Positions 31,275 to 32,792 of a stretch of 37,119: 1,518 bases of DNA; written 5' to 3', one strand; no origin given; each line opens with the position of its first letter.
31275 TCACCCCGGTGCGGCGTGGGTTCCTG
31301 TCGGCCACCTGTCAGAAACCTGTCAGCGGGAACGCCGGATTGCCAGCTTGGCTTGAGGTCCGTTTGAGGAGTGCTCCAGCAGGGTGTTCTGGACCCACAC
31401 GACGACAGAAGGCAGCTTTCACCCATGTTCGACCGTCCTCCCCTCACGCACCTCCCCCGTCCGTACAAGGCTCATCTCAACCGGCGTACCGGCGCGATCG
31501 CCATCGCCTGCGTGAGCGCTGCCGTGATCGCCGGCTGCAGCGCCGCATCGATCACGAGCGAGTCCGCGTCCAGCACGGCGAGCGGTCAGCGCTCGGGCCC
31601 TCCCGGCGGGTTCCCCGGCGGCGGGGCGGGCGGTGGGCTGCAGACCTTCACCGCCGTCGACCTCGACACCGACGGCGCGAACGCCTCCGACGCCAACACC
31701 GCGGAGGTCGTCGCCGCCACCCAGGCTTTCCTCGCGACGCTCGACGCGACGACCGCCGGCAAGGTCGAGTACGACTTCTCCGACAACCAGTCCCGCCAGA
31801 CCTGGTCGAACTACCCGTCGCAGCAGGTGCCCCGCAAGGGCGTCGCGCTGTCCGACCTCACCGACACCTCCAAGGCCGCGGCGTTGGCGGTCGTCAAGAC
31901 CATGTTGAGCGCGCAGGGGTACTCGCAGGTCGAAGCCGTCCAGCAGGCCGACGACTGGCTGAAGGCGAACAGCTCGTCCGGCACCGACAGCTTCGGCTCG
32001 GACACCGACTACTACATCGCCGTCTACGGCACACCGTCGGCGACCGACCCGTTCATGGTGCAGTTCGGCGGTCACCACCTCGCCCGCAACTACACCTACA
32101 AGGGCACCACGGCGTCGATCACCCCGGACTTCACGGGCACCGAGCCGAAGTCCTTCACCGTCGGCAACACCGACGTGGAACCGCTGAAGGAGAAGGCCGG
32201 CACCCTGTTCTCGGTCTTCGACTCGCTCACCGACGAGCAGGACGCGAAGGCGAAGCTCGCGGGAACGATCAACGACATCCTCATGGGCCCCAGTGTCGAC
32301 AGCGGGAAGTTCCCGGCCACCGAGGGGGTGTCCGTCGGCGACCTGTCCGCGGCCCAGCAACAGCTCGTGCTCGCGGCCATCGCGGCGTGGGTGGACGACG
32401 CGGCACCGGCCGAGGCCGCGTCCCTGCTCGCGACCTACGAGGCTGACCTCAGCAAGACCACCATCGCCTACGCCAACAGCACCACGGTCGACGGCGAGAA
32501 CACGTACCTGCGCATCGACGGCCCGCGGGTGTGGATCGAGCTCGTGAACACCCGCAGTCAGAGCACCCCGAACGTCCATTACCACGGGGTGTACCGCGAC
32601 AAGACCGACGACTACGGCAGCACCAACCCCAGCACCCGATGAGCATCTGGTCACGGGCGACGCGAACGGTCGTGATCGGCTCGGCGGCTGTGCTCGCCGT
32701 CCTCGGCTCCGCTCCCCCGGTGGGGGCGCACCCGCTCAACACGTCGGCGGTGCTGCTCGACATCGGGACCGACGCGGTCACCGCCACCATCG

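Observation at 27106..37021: Two-component-system-centred cluster: two NOX-like ferric reductases, a flavinylated FMN_bind protein with ApbE, and a DUF3500 lipoprotein with a HupE/UreJ-like permease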

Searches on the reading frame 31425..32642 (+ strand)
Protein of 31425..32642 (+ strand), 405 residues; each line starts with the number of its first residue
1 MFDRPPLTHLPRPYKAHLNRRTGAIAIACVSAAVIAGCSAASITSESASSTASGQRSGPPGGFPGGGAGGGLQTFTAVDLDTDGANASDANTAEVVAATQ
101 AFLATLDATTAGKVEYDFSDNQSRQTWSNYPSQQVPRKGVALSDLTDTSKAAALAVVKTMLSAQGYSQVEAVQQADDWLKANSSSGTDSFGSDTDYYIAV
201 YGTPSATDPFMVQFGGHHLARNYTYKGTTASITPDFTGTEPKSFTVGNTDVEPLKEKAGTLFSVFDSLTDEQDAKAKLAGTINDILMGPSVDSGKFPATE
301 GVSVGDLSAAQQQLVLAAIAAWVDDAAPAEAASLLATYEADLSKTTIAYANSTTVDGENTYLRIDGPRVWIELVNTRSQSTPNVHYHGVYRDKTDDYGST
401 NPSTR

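Call 7: search_protein_families(library=pfam, proteins=[window:31425-32642:+], max_evalue=0.01)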
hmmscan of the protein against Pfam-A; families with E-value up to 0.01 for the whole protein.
window:31425-32642:+ (405 aa): 1 family
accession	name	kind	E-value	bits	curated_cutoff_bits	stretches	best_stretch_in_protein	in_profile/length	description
PF12006.13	DUF3500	-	3.2e-72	244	27.2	1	90-398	3-296/297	Protein of unknown function (DUF3500)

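Call 8: search_protein_families(library=ncbifam, proteins=[window:31425-32642:+], max_evalue=0.001)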
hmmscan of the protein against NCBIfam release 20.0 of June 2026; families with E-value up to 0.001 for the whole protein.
window:31425-32642:+ (405 aa): 0 families

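Call 14: find_homologous_proteins(query=window:31425-32642:+)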
Query window:31425-32642:+ (405 aa): 513 proteins with E <= 0.001 among 8000 candidates; the best 120 are listed.
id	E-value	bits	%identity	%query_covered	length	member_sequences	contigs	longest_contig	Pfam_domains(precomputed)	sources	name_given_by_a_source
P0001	4.7e-262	887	100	100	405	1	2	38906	PF12006.14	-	-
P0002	7.0e-209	712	82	98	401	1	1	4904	PF12006.14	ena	-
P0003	2.5e-192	657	77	95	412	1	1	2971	PF12006.14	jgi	jgi:hypothetical protein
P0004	2.0e-188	644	84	82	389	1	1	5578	PF12006.14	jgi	jgi:hypothetical protein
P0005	1.1e-187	642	83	82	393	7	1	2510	PF12006.14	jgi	jgi:hypothetical protein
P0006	1.3e-187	642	84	82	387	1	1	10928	PF12006.14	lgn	-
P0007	1.6e-187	641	85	82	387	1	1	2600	PF12006.14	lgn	-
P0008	1.2e-186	639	84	82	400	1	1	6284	PF12006.14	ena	-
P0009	1.8e-185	635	82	82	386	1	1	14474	PF12006.14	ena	-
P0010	2.3e-185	634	73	99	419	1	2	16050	PF12006.14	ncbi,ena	-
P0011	2.3e-185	634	83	82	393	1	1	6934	PF12006.14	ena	-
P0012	5.4e-185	633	79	82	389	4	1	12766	PF12006.14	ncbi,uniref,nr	ncbi:conserved exported hypothetical protein [Parafrankia sp. Ea1.12]|uniref:DUF3500 domain-containi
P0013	3.9e-184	630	80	82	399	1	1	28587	PF12006.14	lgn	-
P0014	5.1e-184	630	82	82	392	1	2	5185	PF12006.14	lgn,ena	-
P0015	2.4e-183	628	82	82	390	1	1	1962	PF12006.14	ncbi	-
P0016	2.7e-183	628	79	82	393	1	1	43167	PF12006.14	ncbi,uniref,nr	ncbi:DUF3500 domain-containing protein [Parafrankia sp. BMG5.11]|uniref:DUF3500 domain-containing pr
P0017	1.2e-182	625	80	82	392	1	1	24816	PF12006.14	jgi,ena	-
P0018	1.4e-182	625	82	82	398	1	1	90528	PF12006.14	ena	-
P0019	1.9e-182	625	82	82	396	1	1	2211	PF12006.14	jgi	-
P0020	1.1e-181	622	75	95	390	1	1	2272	PF12006.14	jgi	jgi:hypothetical protein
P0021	1.3e-181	622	81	82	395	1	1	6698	PF12006.14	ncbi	ncbi:MAG TPA: DUF3500 domain-containing protein [Friedmanniella sp.]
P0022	1.5e-181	622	81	82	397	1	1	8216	PF12006.14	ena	-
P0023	2.2e-181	621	80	82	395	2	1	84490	PF12006.14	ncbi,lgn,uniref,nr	ncbi:DUF3500 domain-containing protein [Frankia sp. Ag45/Mut15]|uniref:DUF3500 domain-containing pro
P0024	2.8e-181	621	82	82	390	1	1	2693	PF12006.14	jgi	jgi:hypothetical protein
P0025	3.0e-181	621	74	95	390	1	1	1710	PF12006.14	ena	-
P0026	6.7e-180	616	83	82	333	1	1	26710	PF12006.14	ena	-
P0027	1.6e-179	615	80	82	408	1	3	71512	PF12006.14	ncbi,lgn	-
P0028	2.1e-178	611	79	82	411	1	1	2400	PF12006.14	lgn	-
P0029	2.7e-178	611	73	93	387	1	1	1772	PF12006.14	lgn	-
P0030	3.0e-178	611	78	82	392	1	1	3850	PF12006.14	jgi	jgi:hypothetical protein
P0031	3.8e-178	611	84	82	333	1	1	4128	PF12006.14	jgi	jgi:Protein of unknown function (DUF3500)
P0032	6.9e-178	610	84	82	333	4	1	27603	PF12006.14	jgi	-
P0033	1.4e-177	609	79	82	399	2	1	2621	PF12006.14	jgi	-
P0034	2.4e-175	601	77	82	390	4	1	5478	PF12006.14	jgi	jgi:Protein of unknown function (DUF3500)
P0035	4.3e-175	601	79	81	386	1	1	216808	PF12006.14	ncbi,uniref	ncbi:DUF3500 domain-containing protein [Solicola sp. PLA-1-18]|uniref:DUF3500 domain-containing prot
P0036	1.1e-174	599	80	82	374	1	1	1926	PF12006.14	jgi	jgi:hypothetical protein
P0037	2.7e-174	598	82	82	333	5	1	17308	PF12006.14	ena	-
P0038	4.8e-174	597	77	82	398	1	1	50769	PF12006.14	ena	-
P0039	6.2e-174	597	78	82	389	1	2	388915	PF12006.14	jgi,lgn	jgi:hypothetical protein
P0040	7.2e-174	597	80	82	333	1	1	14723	PF12006.14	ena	-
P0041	1.4e-173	596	82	82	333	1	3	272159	PF12006.14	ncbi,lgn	-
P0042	4.1e-173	594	78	82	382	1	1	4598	PF12006.14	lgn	-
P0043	1.5e-172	592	78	82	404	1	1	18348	PF12006.14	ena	-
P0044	6.1e-172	590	81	82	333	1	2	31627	PF12006.14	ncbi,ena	-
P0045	7.3e-172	590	79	82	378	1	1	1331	PF12006.14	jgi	jgi:hypothetical protein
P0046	7.8e-172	590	81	82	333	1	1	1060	PF12006.14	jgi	jgi:hypothetical protein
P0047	8.5e-172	590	81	82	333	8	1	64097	PF12006.14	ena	-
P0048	2.5e-171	588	81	82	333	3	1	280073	PF12006.14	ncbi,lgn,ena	-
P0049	5.7e-171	587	77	82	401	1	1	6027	PF12006.14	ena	-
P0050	2.6e-170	585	79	82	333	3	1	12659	PF12006.14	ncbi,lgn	-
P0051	1.1e-169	583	77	82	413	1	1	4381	PF12006.14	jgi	jgi:Protein of unknown function (DUF3500)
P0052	4.3e-169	581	76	82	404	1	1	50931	PF12006.14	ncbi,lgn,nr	ncbi:MAG: hypothetical protein JWP56_3002 [Aeromicrobium sp.]|nr:hypothetical protein [Aeromicrobium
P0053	6.3e-169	580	78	82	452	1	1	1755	PF12006.14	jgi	jgi:hypothetical protein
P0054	4.6e-168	577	75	82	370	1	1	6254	PF12006.14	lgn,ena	-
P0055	1.1e-166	573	77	82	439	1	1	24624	PF12006.14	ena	-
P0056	5.5e-166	571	76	82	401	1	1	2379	PF12006.14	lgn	-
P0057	7.7e-166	570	75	82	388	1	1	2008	PF12006.14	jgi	jgi:hypothetical protein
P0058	1.1e-165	570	74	82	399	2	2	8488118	PF12006.14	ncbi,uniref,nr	ncbi:DUF3500 domain-containing protein [Actinokineospora auranticolor]|uniref:DUF3500 domain-contain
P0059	1.9e-165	569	74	82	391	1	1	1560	PF12006.14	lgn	-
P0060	1.7e-164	566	74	82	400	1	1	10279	PF12006.14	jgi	jgi:Protein of unknown function (DUF3500)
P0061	1.1e-163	563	76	82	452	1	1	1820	PF12006.14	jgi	jgi:hypothetical protein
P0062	3.4e-163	561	73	82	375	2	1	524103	PF12006.14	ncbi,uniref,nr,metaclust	ncbi:Protein of unknown function [Actinokineospora terrae]|uniref:DUF3500 domain-containing protein 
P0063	8.9e-162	557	76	82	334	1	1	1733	PF12006.14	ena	-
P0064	8.4e-160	550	73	82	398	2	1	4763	PF12006.14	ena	-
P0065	9.4e-159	547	71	82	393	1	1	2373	PF12006.14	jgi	jgi:Protein of unknown function (DUF3500)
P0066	7.1e-158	544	68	95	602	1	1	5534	PF04138.21,PF12006.14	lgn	-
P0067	1.1e-156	540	72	82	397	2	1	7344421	PF12006.14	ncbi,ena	-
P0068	1.6e-156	539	71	82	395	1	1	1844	PF12006.14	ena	-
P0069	4.7e-154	531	75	80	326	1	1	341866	PF12006.14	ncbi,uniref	ncbi:DUF3500 domain-containing protein [Amycolatopsis sp. NPDC051061]|uniref:DUF3500 domain-containi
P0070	1.7e-150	520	69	82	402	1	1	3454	PF12006.14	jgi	-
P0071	2.6e-148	512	71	82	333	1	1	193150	PF12006.14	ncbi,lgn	ncbi:MAG: DUF3500 domain-containing protein [Actinomycetales bacterium]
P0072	5.7e-145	501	78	70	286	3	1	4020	PF12006.14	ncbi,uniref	ncbi:DUF3500 domain-containing protein, partial [Candidatus Frankia nodulisporulans]|uniref:DUF3500 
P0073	1.1e-134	468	84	62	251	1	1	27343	PF12006.14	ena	-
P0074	1.1e-130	454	61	81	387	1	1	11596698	PF12006.14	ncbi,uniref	ncbi:DUF3500 domain-containing protein [Actinoplanes sp. HUAS TT8]|uniref:DUF3500 domain-containing 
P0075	1.0e-129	451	81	61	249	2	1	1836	PF12006.14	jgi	jgi:hypothetical protein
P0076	1.0e-126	441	58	91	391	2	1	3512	PF12006.14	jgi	jgi:hypothetical protein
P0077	1.9e-125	437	59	82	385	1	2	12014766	PF12006.14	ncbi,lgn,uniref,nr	ncbi:DUF3500 domain-containing protein [Actinoplanes sp. L3-i22]|uniref:DUF3500 domain-containing pr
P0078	2.3e-125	437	56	93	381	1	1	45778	PF12006.14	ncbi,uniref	ncbi:DUF3500 domain-containing protein [Actinoplanes sp. NPDC051851]|uniref:DUF3500 domain-containin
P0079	3.2e-125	436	59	82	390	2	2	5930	PF12006.14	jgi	jgi:hypothetical protein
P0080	9.5e-125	435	56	93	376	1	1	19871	PF12006.14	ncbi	-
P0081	3.5e-124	433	58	82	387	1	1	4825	PF12006.14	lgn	-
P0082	3.8e-124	433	58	82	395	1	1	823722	PF12006.14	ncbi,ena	-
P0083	9.2e-124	432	58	82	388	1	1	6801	PF12006.14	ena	-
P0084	2.1e-123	430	82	58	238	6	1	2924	PF12006.14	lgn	-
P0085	8.9e-123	428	56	82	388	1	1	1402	PF12006.14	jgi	jgi:hypothetical protein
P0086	1.2e-122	428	58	82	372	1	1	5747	PF12006.14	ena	-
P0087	1.5e-122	428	57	82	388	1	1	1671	PF12006.14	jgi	jgi:hypothetical protein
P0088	3.0e-122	427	56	82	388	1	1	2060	PF12006.14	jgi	jgi:hypothetical protein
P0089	3.7e-122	426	58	82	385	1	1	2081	PF12006.14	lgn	-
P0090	4.0e-122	426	59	82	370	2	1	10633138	PF12006.14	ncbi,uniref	ncbi:DUF3500 domain-containing protein [Paractinoplanes durhamensis]|uniref:DUF3500 domain-containin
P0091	4.2e-122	426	58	81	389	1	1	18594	PF12006.14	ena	-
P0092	5.1e-122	426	57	82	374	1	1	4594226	PF12006.14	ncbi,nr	ncbi:DUF3500 domain-containing protein [Geodermatophilaceae bacterium NBWT11]|nr:DUF3500 domain-cont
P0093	6.7e-122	425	57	82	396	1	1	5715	PF12006.14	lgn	-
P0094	8.9e-122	425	58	82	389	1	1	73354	PF12006.14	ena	-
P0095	1.6e-121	424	54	97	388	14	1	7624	PF12006.14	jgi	-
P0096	2.5e-121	424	59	83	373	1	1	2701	PF12006.14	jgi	jgi:hypothetical protein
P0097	3.0e-121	423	56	82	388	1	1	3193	PF12006.14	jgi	jgi:hypothetical protein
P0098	3.9e-121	423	58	81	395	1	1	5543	PF12006.14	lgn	-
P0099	6.1e-121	422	57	82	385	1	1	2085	PF12006.14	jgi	jgi:uncharacterized protein DUF3500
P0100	7.0e-121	422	58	83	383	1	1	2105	PF12006.14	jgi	jgi:hypothetical protein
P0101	9.0e-121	422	56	81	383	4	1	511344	PF12006.14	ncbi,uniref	ncbi:DUF3500 domain-containing protein [Streptomyces sp. NPDC102259]|uniref:DUF3500 domain-containin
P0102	9.4e-121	422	54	82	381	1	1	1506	PF12006.14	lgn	-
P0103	1.3e-120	421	58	82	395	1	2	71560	PF12006.14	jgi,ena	-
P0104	1.4e-120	421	54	91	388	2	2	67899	PF12006.14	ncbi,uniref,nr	ncbi:DUF3500 domain-containing protein [Winogradskya humida]|uniref:DUF3500 domain-containing protei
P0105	1.5e-120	421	55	93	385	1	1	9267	PF12006.14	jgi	jgi:uncharacterized protein DUF3500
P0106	2.1e-120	421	54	97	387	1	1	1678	PF12006.14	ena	-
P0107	5.1e-120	419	57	82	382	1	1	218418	PF12006.14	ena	-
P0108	5.6e-120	419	56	82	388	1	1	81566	PF12006.14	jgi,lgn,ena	-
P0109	6.5e-120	419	55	82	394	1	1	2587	PF12006.14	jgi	jgi:hypothetical protein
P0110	1.0e-119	418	56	81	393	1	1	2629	PF12006.14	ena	-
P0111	1.4e-119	418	55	82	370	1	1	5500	PF12006.14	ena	-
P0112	2.1e-119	417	56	82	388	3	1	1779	PF12006.14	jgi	jgi:Protein of unknown function (DUF3500)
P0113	2.4e-119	417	55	82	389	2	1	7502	PF12006.14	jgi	-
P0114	2.7e-119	417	57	82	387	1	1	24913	PF12006.14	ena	-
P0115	2.9e-119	417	56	82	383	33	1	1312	PF12006.14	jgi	jgi:hypothetical protein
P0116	4.6e-119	416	57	81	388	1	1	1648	PF12006.14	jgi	jgi:hypothetical protein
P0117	4.6e-119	416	56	81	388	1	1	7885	PF12006.14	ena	-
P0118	5.0e-119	416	56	82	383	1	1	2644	PF12006.14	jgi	jgi:Protein of unknown function (DUF3500)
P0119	1.3e-118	415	57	81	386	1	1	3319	PF12006.14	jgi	jgi:Protein of unknown function (DUF3500)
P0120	1.9e-118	414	56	82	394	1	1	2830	PF12006.14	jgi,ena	-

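Call 16: find_related_loci(query=A1, collection=genome_contigs, flank=10000)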
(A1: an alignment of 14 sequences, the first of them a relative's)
Query A1 (405 aa) in genome_contigs; peptide patterns used: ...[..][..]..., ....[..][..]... (x = any residue, [..] = any of these).
105 stretches matched a pattern; 56 encode a relative of the query (tblastn E <= 1e-3); 55 distinct loci.
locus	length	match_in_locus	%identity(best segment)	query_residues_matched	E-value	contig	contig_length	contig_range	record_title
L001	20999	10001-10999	83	72-404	0e+0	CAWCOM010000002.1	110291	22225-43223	MAG: uncultured Actinomycetota bacterium isolate MFD09368.bin.1.84 genome assembly, contig: contig_19141, whole genome s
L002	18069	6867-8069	72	10-403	0e+0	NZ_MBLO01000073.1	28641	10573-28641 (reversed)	Pseudofrankia sp. BMG5.36 contig_163, whole genome shotgun sequence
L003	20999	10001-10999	80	71-403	0e+0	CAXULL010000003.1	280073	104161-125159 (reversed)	MAG TPA_asm: uncultured Friedmanniella sp. isolate public_SRR11456913_metawrap_bin.19 genome assembly, contig: public_SR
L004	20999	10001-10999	82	72-404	4e-178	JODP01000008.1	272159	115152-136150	Kineosporia aurantiaca JCM 3230 strain NRRL B-16913 contig8.1, whole genome shotgun sequence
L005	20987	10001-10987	79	74-403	8e-174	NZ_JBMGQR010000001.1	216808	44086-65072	Solicola sp. PLA-1-18 NODE_1_length_216808_cov_69.526044, whole genome shotgun sequence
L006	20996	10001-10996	81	72-403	9e-171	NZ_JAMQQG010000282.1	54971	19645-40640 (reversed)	Frankia sp. R82 strain R8 NODE_28_length_54971_cov_67.280231, whole genome shotgun sequence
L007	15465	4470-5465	80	72-403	6e-174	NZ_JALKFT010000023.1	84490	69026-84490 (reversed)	Frankia umida strain Ag45/Mut15 NODE_23_length_84490_cov_53.113892, whole genome shotgun sequence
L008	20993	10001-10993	76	72-403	2e-167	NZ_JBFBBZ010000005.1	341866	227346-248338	Amycolatopsis sp. NPDC051061 NPDC051061_18_B1.ctg-0005, whole genome shotgun sequence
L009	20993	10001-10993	74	73-404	6e-167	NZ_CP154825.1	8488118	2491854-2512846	Actinokineospora auranticolor strain DSM 44650 chromosome, complete genome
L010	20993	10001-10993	73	73-404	8e-161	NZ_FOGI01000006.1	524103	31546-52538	Actinokineospora terrae strain DSM 44260, whole genome shotgun sequence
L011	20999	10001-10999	71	72-404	6e-159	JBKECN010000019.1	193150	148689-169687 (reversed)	MAG: Actinomycetales bacterium isolate VLC_045 k121_3095333, whole genome shotgun sequence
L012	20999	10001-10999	72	72-404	1e-158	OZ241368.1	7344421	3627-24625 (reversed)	MAG: Kineosporiaceae bacterium isolate f3d55d8a-6d83-4f39-bc74-0c9fe6c35211 genome assembly, chromosome: 1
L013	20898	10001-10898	81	106-403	2e-137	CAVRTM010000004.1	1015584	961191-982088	MAG: uncultured Actinomycetota bacterium isolate MFD08669.bin.2.26 genome assembly, contig: contig_1488, whole genome sh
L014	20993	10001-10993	61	74-403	8e-124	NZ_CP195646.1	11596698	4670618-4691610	Actinoplanes sp. HUAS TT8 chromosome, complete genome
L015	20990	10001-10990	57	73-401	9e-121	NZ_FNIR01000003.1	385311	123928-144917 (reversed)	Klenkia soli strain DSM 45843, whole genome shotgun sequence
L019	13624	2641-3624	55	76-402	8e-115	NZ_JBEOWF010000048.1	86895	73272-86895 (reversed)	Streptomyces sp. NPDC002588 NPDC002588_8_G8.ctg-0048, whole genome shotgun sequence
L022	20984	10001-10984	55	76-402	4e-113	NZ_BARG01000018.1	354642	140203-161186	Streptomyces hokutonensis strain R1-NS-10, whole genome shotgun sequence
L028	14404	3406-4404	57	72-403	7e-111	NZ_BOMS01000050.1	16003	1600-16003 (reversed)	Actinoplanes palleronii strain NBRC 14916 sequence050, whole genome shotgun sequence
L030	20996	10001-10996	52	73-403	8e-110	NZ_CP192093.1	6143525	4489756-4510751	Actinomycetospora sp. CA-101289 chromosome, complete genome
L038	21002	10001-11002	58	72-404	2e-122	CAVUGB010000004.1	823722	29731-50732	MAG: uncultured Actinomycetota bacterium isolate MFD02581.bin.2.62 genome assembly, contig: contig_18178, whole genome s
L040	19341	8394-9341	40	81-399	4e-69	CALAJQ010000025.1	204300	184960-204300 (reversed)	MAG: uncultured Acidimicrobiales bacterium isolate L4_Bin_METABAT__47_1 genome assembly, contig: c_000000298984, whole g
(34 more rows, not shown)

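Call 22: search_solved_structures(query=A1, max_evalue=1)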
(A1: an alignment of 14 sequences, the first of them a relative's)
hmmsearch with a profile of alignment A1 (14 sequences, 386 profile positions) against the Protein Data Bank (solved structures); distinct sequences matched with E-value up to 1: 1.
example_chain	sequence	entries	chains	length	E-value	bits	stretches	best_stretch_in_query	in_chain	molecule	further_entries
9x86_A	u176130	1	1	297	4.1e-27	98.4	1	76-378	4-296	Amc20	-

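Call 27: search_solved_structures(query=A1, max_evalue=1, show_alignments=1)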
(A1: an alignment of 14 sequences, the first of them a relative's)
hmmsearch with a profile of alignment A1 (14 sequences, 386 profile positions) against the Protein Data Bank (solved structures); distinct sequences matched with E-value up to 1: 1.
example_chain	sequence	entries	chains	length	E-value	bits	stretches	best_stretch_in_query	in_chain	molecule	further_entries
9x86_A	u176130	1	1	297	4.1e-27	98.4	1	76-378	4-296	Amc20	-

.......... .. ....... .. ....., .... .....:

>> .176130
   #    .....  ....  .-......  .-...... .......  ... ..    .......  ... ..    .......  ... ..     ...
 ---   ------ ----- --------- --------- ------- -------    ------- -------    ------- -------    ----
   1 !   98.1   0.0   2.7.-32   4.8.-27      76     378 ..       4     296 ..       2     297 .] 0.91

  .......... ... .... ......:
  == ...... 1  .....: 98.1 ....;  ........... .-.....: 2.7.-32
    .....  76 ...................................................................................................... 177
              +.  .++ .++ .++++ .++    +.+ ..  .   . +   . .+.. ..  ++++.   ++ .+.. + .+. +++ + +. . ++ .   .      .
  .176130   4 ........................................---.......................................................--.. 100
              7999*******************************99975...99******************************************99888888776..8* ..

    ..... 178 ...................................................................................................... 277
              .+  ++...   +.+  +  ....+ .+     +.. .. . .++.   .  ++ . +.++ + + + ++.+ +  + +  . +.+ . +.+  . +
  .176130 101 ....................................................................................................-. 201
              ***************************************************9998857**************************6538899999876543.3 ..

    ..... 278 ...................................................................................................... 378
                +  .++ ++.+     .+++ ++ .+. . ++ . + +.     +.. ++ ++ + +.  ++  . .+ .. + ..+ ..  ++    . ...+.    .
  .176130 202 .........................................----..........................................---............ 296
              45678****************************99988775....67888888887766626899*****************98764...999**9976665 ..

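Call 33: find_encoding_contigs(protein=P0001, flank=10000, max_places=4)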
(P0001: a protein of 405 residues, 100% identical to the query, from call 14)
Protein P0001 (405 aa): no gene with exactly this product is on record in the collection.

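Call 34: predict_structure(alignment_id=A1)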
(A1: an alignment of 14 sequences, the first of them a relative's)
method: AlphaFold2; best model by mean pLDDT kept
length: 405 residues; sequences in the alignment: 14
mean_pLDDT: 72.3   pTM: 0.73
mean pLDDT of the five models: 72.3, 71.9, 71.6, 69.1, 66.2
residues with pLDDT >= 90: 134; 70-90: 128; 50-70: 40; < 50: 103
segments of 3 or more residues with pLDDT < 50: 1-80, 82-85, 129-134, 288-290, 396-405
pLDDT, mean of each block of 10 residues (from residue 1): 35 34 35 34 33 30 27 40 55 93 97 87 55 61 95 96 92 88 65 84 90 86 83 78 86 91 96 93 58 71 97 97 89 89 94 81 89 77 77 56 29
secondary structure, 60 per line:
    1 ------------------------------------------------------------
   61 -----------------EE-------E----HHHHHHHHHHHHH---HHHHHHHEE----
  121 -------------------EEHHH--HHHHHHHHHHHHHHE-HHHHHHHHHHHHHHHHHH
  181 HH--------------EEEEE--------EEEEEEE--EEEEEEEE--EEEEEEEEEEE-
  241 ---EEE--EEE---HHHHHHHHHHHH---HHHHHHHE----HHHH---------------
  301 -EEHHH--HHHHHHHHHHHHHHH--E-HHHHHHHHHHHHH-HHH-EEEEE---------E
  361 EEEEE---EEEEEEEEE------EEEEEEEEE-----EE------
elements in order: H92-104 H108-114 H147-160 H163-182 E197-201 E210-216 E219-226 E229-239 E244-246 E249-251 H255-266 H270-276 H282-285 H309-323 H328-340 E346-350 E360-365 E369-377 E384-392
